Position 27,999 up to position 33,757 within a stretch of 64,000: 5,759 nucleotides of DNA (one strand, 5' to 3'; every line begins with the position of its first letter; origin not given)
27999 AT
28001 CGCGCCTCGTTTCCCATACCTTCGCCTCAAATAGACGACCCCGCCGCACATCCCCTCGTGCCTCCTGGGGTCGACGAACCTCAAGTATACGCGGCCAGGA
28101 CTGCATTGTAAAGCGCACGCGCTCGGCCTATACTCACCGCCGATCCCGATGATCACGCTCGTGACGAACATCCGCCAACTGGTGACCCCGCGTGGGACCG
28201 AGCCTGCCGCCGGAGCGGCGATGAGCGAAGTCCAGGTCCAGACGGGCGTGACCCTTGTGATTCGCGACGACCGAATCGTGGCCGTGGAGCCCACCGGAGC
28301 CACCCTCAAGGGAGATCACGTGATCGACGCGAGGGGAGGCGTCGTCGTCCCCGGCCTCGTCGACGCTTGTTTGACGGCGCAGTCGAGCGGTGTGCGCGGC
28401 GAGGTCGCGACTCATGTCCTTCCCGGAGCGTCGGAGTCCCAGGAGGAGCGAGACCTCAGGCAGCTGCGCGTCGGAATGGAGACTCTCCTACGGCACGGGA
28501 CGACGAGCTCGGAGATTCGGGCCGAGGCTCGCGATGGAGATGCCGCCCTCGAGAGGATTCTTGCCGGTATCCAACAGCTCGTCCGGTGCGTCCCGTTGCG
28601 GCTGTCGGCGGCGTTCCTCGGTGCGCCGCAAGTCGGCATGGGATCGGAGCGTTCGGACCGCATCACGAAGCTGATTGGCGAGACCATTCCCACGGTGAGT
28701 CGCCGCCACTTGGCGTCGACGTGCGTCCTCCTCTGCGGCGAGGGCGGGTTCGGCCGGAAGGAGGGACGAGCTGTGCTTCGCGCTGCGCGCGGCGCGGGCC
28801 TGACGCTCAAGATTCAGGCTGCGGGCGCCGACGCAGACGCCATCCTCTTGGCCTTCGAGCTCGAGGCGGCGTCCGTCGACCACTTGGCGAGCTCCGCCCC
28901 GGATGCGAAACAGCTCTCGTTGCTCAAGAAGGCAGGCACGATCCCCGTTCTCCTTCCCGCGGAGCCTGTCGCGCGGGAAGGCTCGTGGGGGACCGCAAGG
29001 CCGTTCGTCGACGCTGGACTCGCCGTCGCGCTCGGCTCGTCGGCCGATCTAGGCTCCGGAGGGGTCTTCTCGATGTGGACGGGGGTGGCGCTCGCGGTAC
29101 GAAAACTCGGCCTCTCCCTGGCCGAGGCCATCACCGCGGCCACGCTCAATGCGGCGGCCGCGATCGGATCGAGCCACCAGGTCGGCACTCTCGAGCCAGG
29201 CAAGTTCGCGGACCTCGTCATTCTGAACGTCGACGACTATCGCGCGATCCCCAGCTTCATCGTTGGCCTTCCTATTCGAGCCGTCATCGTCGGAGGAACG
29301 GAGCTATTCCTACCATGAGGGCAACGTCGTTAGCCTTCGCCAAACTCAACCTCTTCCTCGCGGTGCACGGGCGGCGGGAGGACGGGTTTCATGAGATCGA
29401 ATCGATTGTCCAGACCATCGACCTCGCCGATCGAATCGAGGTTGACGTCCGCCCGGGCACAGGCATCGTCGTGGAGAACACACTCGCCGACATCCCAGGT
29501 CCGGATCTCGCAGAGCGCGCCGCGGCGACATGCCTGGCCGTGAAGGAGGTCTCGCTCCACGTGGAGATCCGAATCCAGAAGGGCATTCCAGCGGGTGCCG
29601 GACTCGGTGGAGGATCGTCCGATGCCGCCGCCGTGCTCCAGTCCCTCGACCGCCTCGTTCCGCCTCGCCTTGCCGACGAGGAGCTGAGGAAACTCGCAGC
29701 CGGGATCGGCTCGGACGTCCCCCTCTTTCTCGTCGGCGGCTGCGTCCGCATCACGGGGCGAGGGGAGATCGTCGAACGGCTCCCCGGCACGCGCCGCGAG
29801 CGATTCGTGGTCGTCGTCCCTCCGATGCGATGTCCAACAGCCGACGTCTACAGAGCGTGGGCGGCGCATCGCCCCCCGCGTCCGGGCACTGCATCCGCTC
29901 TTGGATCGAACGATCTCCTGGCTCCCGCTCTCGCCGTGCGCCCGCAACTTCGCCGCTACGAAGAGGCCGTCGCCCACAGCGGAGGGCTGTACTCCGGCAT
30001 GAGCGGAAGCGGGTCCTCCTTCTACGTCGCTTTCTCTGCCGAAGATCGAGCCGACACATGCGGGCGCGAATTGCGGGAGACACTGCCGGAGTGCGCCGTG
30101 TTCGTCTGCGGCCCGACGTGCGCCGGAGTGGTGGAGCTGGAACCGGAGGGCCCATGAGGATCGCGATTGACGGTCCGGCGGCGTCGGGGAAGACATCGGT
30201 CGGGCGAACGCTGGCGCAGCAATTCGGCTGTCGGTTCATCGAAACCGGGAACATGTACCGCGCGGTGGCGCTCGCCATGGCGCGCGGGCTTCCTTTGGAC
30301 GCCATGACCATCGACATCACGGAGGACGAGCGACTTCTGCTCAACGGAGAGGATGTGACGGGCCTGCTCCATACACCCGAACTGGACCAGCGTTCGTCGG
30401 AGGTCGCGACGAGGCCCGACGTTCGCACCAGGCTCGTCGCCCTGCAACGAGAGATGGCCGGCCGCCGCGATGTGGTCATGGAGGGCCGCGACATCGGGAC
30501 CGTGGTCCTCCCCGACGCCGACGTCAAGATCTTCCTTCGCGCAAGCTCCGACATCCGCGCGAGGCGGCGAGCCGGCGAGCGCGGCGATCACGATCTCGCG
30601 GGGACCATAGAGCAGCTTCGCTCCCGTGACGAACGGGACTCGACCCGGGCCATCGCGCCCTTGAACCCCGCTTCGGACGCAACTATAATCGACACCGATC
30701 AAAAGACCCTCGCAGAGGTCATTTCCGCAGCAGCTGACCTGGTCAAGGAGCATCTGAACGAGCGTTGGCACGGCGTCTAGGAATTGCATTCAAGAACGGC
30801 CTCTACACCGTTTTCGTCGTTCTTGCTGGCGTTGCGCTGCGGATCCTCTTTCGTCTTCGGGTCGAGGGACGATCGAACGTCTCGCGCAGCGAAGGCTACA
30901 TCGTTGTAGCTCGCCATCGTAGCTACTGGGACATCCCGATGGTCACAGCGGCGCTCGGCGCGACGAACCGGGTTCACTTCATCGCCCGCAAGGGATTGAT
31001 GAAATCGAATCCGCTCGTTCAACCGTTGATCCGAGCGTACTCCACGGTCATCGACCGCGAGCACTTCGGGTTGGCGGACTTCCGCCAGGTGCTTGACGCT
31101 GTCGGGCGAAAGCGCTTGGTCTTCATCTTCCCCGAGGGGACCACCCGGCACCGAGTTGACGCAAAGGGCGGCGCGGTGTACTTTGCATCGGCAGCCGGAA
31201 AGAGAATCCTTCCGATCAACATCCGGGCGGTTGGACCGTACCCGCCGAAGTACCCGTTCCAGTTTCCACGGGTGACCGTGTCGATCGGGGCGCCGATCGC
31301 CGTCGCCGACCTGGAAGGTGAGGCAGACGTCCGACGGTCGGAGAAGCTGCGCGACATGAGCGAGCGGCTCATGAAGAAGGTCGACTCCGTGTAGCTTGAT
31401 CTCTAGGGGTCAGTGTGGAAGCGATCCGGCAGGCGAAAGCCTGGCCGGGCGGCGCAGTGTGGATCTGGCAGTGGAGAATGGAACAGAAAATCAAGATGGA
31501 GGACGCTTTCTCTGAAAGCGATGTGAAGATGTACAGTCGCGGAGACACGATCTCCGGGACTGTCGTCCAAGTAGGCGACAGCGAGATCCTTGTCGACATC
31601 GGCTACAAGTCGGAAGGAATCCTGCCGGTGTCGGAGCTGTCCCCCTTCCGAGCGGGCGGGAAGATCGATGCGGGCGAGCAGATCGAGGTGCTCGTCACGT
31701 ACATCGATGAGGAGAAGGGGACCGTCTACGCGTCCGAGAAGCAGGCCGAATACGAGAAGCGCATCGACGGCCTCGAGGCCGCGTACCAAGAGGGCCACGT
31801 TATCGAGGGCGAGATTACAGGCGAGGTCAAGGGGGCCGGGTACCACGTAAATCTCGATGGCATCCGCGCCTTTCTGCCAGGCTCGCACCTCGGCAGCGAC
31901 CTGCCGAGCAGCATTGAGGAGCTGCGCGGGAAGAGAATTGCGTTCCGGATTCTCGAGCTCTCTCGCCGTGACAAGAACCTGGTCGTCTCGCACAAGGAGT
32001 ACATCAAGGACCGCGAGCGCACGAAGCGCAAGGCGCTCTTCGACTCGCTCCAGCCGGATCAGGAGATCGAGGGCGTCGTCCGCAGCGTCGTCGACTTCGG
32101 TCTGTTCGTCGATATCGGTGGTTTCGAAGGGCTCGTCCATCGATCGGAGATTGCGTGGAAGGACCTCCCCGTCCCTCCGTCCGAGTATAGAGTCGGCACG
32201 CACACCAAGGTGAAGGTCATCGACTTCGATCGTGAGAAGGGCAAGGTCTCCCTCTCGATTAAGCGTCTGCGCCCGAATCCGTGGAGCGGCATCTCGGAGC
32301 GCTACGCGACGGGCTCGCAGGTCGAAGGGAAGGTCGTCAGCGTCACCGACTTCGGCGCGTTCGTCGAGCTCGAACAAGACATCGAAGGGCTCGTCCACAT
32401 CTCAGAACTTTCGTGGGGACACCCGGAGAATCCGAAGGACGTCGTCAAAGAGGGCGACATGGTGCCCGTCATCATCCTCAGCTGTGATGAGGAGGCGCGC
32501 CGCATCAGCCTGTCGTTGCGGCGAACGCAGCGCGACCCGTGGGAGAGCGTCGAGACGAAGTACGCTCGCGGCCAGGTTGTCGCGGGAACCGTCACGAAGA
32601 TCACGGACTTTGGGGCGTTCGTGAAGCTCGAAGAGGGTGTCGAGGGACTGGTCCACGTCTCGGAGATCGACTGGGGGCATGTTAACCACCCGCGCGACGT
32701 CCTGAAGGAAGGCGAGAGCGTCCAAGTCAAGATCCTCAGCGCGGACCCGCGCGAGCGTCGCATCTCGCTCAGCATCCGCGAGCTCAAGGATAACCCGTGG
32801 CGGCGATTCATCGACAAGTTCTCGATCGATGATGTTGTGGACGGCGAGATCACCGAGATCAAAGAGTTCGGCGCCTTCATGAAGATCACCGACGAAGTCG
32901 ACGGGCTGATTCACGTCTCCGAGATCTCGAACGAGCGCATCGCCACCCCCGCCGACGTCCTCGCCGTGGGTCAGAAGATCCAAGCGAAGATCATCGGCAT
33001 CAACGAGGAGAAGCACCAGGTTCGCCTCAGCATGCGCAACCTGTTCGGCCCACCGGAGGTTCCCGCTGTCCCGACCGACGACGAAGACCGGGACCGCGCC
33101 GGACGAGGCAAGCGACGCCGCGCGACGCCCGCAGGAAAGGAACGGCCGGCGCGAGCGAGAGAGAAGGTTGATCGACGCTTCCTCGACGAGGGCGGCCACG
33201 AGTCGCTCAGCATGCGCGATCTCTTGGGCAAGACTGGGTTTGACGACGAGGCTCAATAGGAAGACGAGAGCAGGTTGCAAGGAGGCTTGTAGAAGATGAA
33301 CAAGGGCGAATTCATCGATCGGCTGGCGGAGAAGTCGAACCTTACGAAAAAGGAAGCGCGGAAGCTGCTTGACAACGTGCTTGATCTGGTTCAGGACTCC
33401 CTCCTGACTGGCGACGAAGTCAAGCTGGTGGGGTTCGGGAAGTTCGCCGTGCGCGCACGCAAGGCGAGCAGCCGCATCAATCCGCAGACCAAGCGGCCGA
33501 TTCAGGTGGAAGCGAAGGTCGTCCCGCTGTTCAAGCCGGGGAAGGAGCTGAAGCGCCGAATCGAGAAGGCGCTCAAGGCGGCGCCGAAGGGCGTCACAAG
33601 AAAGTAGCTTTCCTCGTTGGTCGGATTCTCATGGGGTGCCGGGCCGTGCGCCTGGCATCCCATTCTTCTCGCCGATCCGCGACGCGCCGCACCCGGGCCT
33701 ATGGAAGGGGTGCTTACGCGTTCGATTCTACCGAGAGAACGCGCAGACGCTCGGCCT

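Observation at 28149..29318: Amidohydrolase-fold protein missing the HxH metal motif at the head of the ispE-cmk-plsC-rpsA operon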

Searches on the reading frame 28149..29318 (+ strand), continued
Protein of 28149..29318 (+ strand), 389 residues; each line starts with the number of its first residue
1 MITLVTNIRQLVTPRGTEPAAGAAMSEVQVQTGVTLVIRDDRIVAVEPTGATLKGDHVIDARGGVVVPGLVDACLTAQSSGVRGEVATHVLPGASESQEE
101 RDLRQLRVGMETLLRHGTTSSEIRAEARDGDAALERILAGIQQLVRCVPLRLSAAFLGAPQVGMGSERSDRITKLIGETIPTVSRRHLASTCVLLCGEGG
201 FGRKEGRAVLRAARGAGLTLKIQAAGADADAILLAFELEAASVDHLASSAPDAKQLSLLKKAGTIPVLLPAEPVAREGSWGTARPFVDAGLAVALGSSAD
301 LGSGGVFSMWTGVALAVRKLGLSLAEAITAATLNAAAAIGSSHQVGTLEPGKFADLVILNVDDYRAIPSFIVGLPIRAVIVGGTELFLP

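Call 60: find_encoding_contigs(protein=P0205, flank=8000, max_places=1)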
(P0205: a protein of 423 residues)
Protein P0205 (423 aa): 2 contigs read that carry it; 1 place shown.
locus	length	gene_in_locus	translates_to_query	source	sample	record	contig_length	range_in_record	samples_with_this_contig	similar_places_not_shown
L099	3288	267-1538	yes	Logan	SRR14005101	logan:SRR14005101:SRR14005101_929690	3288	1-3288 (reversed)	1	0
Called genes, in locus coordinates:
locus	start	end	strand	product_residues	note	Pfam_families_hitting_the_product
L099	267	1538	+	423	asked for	PF07969:Amidohydro_3, PF01979:Amidohydro_1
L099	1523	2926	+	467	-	PF07837:FTCD_N, PF02971:FTCD, PF04961:FTCD_C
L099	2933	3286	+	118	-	?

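Call 65: find_encoding_contigs(protein=P0067, flank=5000, max_places=1)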
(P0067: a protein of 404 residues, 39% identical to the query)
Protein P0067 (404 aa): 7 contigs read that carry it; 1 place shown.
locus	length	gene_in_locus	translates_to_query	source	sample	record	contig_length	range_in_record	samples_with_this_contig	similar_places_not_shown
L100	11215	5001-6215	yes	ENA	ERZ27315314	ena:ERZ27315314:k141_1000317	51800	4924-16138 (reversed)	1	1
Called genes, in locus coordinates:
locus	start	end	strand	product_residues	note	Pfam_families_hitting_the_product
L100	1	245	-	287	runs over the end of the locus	-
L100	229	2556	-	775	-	PF00072:Response_reg (faint), PF01590:GAF, PF13185:GAF_2, PF13492:GAF_3, PF00990:GGDEF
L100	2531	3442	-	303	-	PF00350:Dynamin_N (weak), PF01926:MMR_HSR1, PF02421:FeoB_N (weak), PF03193:RsgA_GTPase (faint), PF04548:AIG1 (weak), PF00009:GTP_EFTU (weak), PF07650:KH_2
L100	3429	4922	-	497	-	PF00221:Lyase_aromatic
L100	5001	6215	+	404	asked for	PF07969:Amidohydro_3 (weak), PF01979:Amidohydro_1, PF07969:Amidohydro_3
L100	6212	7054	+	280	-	PF00288:GHMP_kinases_N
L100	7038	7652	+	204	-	PF02224:Cytidylate_kin, PF13189:Cytidylate_kin2, PF13238:AAA_18 (weak)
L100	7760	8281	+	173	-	PF01553:Acyltransferase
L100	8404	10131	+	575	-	PF17092:PCB_OB (faint), PF21710:Spt6_S1 (faint), PF00575:S1, PF00575:S1, PF00575:S1, PF23459:S1_RRP5, PF00575:S1, PF23459:S1_RRP5 (weak), +3 more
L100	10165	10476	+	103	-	PF00216:Bac_DNA_binding, PF18291:HU-HIG (weak)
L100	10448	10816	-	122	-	PF01648:ACPS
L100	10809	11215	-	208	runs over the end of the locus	PF00625:Guanylate_kin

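Call 66: find_encoding_contigs(protein=P0039, flank=5000, max_places=1)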
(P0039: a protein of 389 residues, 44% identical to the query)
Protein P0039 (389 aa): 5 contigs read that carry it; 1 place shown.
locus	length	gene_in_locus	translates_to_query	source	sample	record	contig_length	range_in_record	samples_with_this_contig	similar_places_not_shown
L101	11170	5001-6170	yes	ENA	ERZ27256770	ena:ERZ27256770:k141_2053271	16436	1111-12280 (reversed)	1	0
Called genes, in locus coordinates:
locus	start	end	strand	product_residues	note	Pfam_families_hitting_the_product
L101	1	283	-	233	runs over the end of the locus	PF01791:DeoC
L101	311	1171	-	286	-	-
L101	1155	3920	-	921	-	PF00989:PAS, PF08448:PAS_4, PF13426:PAS_9, PF01590:GAF, PF13185:GAF_2, PF01590:GAF, PF13185:GAF_2, PF13492:GAF_3, +3 more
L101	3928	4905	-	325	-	PF03193:RsgA_GTPase (faint), PF00009:GTP_EFTU (weak), PF00350:Dynamin_N (faint), PF01926:MMR_HSR1, PF02421:FeoB_N (faint), PF04548:AIG1, PF07650:KH_2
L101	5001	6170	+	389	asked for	PF01979:Amidohydro_1, PF07969:Amidohydro_3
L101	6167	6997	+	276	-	PF00288:GHMP_kinases_N, PF08544:GHMP_kinases_C (weak)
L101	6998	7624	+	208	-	PF02224:Cytidylate_kin, PF13189:Cytidylate_kin2, PF13238:AAA_18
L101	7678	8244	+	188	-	PF01553:Acyltransferase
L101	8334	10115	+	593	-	PF00575:S1, PF00575:S1, PF23459:S1_RRP5 (weak), PF00575:S1, PF23459:S1_RRP5 (weak), PF00575:S1, PF23459:S1_RRP5 (weak), PF00575:S1, +7 more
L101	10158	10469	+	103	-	PF00216:Bac_DNA_binding, PF18291:HU-HIG (weak)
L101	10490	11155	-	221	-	PF00625:Guanylate_kin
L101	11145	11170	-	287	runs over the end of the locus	PF03755:YicC-like_N, PF08340:YicC-like_C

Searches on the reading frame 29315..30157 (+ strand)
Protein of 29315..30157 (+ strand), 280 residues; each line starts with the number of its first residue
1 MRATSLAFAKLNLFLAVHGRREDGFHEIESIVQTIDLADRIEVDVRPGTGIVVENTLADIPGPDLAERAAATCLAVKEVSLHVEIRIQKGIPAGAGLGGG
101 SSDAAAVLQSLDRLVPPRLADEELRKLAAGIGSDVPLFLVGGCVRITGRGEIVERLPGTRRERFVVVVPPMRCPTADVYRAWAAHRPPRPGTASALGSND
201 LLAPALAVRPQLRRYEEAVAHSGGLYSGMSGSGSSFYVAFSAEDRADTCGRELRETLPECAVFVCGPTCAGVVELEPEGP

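Call 39: search_protein_families(library=ncbifam, proteins=[window:29315-30157:+], max_evalue=1e-10)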
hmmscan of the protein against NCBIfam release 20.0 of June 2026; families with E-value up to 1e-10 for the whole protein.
window:29315-30157:+ (280 aa): 7 families
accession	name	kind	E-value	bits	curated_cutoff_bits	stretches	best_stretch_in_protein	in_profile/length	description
TIGR00154.1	ispE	equivalog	1e-50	173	138.7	1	2-257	2-275/294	4-(cytidine 5'-diphospho)-2-C-methyl-D-erythritol kinase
NF011202.0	PRK14608.1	equivalog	1.6e-46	158.9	204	1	3-259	10-284/294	4-(cytidine 5'-diphospho)-2-C-methyl-D-erythritol kinase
NF002870.0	PRK03188.1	equivalog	4.7e-45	153.6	286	1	5-184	13-195/310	4-(cytidine 5'-diphospho)-2-C-methyl-D-erythritol kinase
NF011205.0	PRK14611.1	equivalog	2.6e-36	125.5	364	1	6-181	5-179/275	4-(cytidine 5'-diphospho)-2-C-methyl-D-erythritol kinase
NF003216.0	PRK04181.1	equivalog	6.8e-31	108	191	1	7-184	5-188/257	4-(cytidine 5'-diphospho)-2-C-methyl-D-erythritol kinase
NF011207.0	PRK14613.1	equivalog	4.6e-29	101.6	359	1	81-180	92-189/297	4-(cytidine 5'-diphospho)-2-C-methyl-D-erythritol kinase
NF004568.0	PRK05905.1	equivalog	2.9e-12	46.8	321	0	8-181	9-187/261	4-(cytidine 5'-diphospho)-2-C-methyl-D-erythritol kinase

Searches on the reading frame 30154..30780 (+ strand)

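Call 39: search_protein_families(library=ncbifam, proteins=[window:30154-30780:+], max_evalue=1e-10)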
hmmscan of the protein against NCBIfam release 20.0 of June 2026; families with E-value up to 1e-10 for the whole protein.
window:30154-30780:+ (208 aa): 5 families
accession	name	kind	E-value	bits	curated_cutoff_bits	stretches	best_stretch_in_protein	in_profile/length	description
TIGR00017.1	cmk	equivalog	3.2e-56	190.4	135.55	1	1-193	3-213/217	(d)CMP kinase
NF010004.0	PRK13477.1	equivalog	1.3e-47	162.4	524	1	3-203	288-509/514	bifunctional pantoate--beta-alanine ligase/(d)CMP kinase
NF007071.0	PRK09518.1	equivalog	7.1e-43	147.1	953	1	2-202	6-230/706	bifunctional cytidylate kinase/GTPase Der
NF008816.0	PRK11860.1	equivalog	4e-41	140.9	943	1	3-200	446-657/662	bifunctional 3-phosphoshikimate 1-carboxyvinyltransferase/cytidylate kinase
TIGR02173.1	cyt_kin_arch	equivalog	1e-17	64.7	102.1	1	77-184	43-156/169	(d)CMP kinase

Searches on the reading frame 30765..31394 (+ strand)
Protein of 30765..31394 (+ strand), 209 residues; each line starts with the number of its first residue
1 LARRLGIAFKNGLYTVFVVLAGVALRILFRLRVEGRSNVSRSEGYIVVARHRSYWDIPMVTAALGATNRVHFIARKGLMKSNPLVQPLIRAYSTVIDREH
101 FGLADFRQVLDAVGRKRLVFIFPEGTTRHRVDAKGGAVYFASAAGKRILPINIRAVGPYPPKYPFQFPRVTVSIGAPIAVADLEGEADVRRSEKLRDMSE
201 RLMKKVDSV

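Call 39: search_protein_families(library=ncbifam, proteins=[window:30765-31394:+], max_evalue=1e-10)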
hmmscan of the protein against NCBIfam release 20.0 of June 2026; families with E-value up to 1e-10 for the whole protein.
window:30765-31394:+ (209 aa): 1 family
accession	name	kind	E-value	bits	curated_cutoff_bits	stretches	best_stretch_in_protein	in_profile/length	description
TIGR00530.1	AGP_acyltrn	subfamily_domain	4.8e-15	55.5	102.95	1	31-153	4-129/130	1-acylglycerol-3-phosphate O-acyltransferase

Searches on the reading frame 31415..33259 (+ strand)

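Call 39: search_protein_families(library=ncbifam, proteins=[window:31415-33259:+], max_evalue=1e-10)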
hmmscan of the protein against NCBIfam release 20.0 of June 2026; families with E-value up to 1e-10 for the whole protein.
window:31415-33259:+ (614 aa): 34 families (the best 25 are shown)
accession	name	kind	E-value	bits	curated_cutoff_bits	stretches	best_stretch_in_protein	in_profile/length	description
NF004952.0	PRK06299.1-2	equivalog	8.8e-200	664.9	524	2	23-420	28-425/580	30S ribosomal protein S1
NF000907.0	PRK00087.1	equivalog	1.8e-196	654.3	624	3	28-373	288-637/671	bifunctional 4-hydroxy-3-methylbut-2-enyl diphosphate reductase/30S ribosomal protein S1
NF005208.0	PRK06676.1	equivalog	1.1e-171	571.1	368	3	28-333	2-312/391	30S ribosomal protein S1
TIGR00717.1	rpsA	equivalog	5.5e-160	533.3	577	2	37-420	13-394/516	30S ribosomal protein S1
NF004954.0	PRK06299.1-4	equivalog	1.3e-143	479.2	727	2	32-400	9-378/560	30S ribosomal protein S1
NF004953.0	PRK06299.1-3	equivalog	1.8e-142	475.6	720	1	23-546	27-543/580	30S ribosomal protein S1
NF004955.0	PRK06299.1-5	equivalog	2.4e-130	435.5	878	2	38-335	23-319/566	30S ribosomal protein S1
NF005911.0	PRK07899.1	equivalog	4.9e-130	434.5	691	3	34-333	27-327/486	30S ribosomal protein S1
NF010379.0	PRK13806.1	equivalog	3.3e-124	415.2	648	2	30-399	22-393/491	30S ribosomal protein S1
NF004951.0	PRK06299.1-1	equivalog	4.1e-119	398.5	918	1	41-543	19-522/556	30S ribosomal protein S1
NF004956.0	PRK06299.1-6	equivalog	5.8e-118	394.9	711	1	29-543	18-525/554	30S ribosomal protein S1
NF040579.1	S1_dom_CvfD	subfamily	3e-83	275.5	117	3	383-461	1-79/113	CvfD/Ygs/GSP13 family RNA-binding post-transcriptional regulator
NF005973.0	PRK08059.1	equivalog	4.4e-83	275.5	148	3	381-461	3-83/123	S1 domain-containing post-transcriptional regulator GSP13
NF005639.0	PRK07400.1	equivalog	1.6e-75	253.9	460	3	39-294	28-276/318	30S ribosomal protein S1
NF008805.1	PRK11824.1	equivalog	5.6e-65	220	471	3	378-456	605-682/683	polyribonucleotide nucleotidyltransferase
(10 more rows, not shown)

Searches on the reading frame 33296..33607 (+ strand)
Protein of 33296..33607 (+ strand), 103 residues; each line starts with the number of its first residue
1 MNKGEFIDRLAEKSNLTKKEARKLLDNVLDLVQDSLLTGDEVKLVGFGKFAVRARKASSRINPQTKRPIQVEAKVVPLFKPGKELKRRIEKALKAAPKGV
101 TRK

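Call 39: search_protein_families(library=ncbifam, proteins=[window:33296-33607:+], max_evalue=1e-10)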
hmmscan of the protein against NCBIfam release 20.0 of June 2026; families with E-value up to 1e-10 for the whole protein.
window:33296-33607:+ (103 aa): 6 families
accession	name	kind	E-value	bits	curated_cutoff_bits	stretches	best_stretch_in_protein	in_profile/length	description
NF001401.0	PRK00285.1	equivalog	1.4e-21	76.5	111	1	2-94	7-99/103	integration host factor subunit alpha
NF001222.0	PRK00199.1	equivalog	2.9e-21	75.5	115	1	1-92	1-93/95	integration host factor subunit beta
NF007945.0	PRK10664.1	equivalog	1.2e-20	73.9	157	1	1-87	1-87/90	nucleoid-associated protein HU-beta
TIGR00988.1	hip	equivalog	1.9e-19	69.8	119.95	1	1-90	1-91/94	integration host factor subunit beta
NF008023.0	PRK10753.1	equivalog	2.9e-19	69.2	162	1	1-87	1-87/90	nucleoid-associated protein HU-alpha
TIGR00987.1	himA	equivalog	8.7e-16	58.1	120.25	1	3-92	4-93/96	integration host factor subunit alpha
